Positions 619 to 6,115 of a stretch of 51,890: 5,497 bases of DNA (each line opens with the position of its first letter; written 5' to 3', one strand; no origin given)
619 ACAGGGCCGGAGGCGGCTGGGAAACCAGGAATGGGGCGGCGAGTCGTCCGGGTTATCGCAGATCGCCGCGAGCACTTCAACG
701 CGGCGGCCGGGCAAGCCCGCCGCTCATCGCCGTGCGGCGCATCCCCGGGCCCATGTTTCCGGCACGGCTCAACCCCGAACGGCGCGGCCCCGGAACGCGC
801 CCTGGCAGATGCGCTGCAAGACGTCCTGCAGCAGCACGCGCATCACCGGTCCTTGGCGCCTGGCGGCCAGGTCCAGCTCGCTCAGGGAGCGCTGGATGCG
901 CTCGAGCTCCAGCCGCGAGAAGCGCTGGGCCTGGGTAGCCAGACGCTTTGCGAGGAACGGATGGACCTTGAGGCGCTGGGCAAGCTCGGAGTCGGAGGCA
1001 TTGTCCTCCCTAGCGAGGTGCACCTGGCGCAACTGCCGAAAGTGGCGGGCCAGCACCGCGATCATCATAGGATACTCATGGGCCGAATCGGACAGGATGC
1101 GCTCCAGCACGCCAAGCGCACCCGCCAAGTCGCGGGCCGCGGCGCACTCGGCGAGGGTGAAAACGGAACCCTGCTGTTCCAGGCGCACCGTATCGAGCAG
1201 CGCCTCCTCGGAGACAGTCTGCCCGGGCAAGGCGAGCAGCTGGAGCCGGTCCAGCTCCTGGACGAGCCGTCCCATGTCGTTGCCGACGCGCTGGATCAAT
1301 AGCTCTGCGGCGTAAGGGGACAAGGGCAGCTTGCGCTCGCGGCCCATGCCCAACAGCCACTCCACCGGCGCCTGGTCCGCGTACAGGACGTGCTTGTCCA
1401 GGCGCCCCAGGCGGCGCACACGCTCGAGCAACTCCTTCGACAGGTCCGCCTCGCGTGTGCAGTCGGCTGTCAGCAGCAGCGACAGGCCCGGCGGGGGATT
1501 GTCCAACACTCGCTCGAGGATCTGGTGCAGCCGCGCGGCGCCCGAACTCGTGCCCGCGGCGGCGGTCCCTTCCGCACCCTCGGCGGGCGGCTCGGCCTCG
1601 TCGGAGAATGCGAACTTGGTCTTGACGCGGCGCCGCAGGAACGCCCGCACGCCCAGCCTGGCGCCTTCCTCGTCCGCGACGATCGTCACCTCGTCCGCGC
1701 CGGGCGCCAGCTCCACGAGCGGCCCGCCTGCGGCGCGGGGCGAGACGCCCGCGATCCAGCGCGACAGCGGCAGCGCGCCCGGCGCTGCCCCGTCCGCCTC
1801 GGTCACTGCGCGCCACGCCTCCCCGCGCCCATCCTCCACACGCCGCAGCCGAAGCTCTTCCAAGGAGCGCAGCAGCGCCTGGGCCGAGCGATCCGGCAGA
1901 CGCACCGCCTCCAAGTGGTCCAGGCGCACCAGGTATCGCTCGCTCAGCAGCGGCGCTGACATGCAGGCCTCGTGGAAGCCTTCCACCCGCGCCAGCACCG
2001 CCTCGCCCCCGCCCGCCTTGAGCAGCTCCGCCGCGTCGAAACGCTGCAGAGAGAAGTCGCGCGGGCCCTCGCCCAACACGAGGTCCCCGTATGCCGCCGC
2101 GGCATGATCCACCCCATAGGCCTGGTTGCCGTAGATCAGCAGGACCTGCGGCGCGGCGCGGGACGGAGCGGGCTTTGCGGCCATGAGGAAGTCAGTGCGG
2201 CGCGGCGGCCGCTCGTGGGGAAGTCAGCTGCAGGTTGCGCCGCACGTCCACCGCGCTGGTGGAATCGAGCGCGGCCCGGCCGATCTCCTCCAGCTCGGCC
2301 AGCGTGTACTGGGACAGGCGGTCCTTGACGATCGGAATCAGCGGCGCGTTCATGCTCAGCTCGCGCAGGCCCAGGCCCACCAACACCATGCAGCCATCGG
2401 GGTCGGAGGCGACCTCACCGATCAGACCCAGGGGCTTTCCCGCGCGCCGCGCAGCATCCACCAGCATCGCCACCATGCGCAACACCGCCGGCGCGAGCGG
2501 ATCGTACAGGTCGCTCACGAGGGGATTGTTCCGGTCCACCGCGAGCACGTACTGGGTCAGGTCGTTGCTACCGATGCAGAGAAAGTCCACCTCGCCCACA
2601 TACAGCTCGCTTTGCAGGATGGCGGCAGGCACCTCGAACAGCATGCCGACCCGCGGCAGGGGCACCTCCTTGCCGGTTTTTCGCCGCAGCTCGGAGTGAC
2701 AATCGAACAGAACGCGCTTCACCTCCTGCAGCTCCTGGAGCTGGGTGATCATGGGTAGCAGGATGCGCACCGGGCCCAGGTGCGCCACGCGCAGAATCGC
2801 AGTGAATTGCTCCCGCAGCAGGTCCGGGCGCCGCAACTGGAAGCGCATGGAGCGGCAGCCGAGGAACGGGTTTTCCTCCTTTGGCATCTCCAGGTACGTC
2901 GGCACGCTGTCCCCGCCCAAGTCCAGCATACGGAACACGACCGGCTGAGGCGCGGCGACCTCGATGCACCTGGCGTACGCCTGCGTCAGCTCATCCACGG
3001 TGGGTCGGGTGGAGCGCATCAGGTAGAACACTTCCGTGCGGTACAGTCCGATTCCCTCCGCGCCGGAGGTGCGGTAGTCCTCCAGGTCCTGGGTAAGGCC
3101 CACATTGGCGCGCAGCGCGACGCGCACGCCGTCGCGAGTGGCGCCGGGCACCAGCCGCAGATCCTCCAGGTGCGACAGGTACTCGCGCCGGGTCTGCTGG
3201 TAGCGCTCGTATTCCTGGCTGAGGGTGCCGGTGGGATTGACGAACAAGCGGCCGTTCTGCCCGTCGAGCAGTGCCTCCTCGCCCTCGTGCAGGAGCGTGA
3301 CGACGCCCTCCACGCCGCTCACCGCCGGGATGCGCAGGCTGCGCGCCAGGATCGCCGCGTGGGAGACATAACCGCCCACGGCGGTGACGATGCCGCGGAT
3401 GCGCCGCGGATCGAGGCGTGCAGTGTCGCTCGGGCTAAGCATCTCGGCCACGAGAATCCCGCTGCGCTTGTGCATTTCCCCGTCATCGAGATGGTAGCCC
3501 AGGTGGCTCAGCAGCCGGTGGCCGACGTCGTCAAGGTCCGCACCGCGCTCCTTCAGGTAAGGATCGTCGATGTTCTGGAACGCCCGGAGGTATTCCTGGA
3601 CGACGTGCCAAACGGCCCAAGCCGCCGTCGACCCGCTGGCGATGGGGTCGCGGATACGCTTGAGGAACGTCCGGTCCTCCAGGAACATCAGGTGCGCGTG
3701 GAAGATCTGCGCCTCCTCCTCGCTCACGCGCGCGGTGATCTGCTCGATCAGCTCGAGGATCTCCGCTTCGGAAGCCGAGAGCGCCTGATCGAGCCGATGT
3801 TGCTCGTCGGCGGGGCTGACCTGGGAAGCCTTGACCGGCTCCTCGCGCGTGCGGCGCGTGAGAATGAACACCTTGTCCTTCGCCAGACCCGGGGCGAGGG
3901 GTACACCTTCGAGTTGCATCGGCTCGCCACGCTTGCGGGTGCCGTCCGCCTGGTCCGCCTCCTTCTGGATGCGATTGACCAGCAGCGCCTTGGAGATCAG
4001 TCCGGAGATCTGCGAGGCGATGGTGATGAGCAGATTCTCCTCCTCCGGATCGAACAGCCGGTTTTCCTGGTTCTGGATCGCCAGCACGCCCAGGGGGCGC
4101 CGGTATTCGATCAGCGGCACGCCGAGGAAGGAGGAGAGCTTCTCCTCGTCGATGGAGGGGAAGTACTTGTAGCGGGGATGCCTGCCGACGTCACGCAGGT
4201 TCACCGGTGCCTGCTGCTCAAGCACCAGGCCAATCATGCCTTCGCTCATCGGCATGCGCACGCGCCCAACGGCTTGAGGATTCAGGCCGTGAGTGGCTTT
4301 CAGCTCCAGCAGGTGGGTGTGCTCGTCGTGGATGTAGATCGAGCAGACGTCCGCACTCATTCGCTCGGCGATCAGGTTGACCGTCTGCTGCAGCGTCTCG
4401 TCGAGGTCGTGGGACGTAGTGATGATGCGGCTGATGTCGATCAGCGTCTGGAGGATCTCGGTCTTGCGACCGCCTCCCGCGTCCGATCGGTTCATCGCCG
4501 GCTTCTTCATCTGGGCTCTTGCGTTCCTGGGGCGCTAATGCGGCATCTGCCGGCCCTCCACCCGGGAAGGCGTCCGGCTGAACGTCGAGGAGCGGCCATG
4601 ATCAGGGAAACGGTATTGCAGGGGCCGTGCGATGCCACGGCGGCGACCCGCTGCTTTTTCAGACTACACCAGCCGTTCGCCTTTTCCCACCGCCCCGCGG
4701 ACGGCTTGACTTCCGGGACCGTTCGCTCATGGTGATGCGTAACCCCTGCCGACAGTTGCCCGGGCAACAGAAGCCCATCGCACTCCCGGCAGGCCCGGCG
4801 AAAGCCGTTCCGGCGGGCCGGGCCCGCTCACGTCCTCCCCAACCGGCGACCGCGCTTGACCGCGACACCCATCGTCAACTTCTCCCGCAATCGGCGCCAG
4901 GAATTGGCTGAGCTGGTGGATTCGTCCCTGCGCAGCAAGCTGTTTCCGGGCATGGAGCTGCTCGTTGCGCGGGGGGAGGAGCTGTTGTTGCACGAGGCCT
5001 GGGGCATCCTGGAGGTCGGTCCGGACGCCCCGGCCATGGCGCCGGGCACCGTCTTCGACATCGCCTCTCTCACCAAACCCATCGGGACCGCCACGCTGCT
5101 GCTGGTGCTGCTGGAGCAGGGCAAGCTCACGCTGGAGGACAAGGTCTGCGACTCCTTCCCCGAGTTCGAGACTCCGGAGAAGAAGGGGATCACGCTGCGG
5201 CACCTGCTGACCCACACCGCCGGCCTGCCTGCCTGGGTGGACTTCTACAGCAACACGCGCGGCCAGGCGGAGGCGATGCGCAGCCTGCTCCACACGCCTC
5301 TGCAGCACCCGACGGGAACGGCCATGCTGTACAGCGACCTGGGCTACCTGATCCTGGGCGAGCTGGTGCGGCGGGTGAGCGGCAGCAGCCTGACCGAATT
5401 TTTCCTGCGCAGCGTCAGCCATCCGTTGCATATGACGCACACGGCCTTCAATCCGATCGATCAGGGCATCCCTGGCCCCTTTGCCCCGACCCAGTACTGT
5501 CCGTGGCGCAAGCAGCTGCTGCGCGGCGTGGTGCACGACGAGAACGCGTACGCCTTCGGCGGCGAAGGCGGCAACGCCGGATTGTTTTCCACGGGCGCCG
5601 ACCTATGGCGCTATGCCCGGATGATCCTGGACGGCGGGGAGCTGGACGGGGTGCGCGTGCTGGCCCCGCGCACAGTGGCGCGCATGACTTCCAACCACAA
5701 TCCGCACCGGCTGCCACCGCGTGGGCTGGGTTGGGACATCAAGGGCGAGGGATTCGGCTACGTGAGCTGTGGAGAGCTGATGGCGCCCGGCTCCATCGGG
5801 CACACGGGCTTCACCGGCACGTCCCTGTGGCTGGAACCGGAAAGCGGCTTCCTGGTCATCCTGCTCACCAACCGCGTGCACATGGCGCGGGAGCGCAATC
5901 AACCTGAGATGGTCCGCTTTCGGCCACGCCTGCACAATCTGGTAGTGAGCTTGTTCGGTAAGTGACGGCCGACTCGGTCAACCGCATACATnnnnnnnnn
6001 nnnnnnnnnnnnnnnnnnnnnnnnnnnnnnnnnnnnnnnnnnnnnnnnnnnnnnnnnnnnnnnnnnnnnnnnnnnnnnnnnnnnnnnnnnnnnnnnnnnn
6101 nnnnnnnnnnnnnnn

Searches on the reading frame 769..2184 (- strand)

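Call 39: search_protein_families(library=pfam, proteins=[window:769-2184:-], max_evalue=0.0001)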
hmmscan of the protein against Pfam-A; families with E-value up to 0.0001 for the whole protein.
window:769-2184:- (471 aa): 1 family
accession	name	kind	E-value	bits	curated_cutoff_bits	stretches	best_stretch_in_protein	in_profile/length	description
PF21694.2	DNA_pol3_delta_C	-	4.8e-17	62.5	27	1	340-441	3-103/121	DNA polymerase III delta subunit, C-terminal domain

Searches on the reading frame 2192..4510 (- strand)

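Call 39: search_protein_families(library=pfam, proteins=[window:2192-4510:-], max_evalue=0.0001)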
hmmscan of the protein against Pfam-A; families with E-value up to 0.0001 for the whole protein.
window:2192-4510:- (772 aa): 6 families
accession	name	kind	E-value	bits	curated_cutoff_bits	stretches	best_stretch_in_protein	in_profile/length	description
PF02896.24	PEP-utilizers_C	-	7.9e-90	301.4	22.8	1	449-735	5-291/293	PEP-utilising enzyme, PEP-binding domain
PF05524.18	PEP-utilisers_N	-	3.5e-28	98.6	24.4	1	201-322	1-121/121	PEP-utilising enzyme, N-terminal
PF00391.29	PEP-utilizers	-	5e-23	80.9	23.1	1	351-420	5-72/72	PEP-utilising enzyme, mobile domain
PF01590.32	GAF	-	2.3e-19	70.7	22.4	1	35-169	1-130/133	GAF domain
PF13185.12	GAF_2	-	3.9e-19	69.7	28.6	1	33-172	1-135/136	GAF domain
PF13492.12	GAF_3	-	9e-12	46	27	1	35-172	1-127/129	GAF domain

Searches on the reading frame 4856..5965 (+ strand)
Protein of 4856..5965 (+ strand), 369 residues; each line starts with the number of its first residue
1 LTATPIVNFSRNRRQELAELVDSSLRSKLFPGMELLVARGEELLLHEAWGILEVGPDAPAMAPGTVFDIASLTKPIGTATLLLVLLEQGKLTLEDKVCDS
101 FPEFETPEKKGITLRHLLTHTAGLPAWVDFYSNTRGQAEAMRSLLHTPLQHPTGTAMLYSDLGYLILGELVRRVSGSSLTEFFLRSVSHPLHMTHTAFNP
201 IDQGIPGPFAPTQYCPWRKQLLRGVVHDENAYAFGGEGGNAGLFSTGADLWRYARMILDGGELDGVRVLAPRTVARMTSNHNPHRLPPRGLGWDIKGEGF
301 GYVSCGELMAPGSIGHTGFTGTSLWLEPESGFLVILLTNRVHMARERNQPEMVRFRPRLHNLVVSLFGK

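Call 39: search_protein_families(library=pfam, proteins=[window:4856-5965:+], max_evalue=0.0001)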
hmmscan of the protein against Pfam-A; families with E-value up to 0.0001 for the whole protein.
window:4856-5965:+ (369 aa): 1 family
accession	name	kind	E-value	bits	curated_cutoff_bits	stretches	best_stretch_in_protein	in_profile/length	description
PF00144.29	Beta-lactamase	-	1.5e-62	212.1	27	1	19-348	3-318/329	Beta-lactamase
